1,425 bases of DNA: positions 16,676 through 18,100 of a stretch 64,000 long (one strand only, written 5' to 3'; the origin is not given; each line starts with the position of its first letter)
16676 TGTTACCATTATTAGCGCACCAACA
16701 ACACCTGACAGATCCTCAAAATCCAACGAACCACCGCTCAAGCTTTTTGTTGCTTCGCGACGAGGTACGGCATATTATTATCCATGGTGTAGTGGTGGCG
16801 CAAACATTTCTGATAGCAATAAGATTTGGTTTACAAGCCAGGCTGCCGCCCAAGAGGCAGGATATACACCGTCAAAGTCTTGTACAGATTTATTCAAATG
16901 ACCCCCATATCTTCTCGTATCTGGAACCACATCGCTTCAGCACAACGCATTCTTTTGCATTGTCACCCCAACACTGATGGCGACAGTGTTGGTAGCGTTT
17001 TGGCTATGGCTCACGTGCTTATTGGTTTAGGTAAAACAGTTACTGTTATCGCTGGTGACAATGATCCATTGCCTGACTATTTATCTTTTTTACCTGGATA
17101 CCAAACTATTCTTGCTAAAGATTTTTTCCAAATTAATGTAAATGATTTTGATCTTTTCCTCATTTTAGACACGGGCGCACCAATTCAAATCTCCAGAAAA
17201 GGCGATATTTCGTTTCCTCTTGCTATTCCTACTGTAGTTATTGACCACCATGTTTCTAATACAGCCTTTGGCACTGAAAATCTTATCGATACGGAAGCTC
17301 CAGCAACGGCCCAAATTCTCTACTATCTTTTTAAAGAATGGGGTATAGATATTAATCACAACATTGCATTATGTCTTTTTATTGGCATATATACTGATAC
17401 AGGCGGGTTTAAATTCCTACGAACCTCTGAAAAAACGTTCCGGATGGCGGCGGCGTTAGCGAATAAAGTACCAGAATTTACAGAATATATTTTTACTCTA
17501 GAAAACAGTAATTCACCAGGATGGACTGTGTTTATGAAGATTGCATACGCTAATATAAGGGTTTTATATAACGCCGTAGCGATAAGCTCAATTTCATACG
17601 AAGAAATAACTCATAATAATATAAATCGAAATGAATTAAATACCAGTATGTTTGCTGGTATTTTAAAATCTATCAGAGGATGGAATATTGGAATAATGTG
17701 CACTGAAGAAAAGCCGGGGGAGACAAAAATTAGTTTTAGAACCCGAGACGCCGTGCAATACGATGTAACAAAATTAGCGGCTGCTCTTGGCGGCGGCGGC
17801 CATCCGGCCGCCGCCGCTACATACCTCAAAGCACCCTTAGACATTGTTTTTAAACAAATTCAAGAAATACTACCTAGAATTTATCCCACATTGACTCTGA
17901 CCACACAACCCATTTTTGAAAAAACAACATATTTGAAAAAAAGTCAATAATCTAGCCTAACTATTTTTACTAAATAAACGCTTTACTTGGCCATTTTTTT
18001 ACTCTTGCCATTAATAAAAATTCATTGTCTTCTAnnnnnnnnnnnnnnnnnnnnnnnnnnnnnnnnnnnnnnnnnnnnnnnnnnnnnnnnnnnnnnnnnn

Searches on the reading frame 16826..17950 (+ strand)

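Call 14: search_protein_families(library=pfam, proteins=[window:16826-17950:+], max_evalue=0.00001)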
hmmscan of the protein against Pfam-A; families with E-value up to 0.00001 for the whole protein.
window:16826-17950:+ (374 aa): 2 families
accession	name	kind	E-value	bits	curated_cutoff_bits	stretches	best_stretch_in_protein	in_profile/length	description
PF01368.27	DHH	-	5.4e-14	53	28.1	1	41-188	1-125/125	DHH family, N-terminal domain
PF02272.25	DHHA1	-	3e-07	31.3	25.9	1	263-336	10-85/102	DHHA1 domain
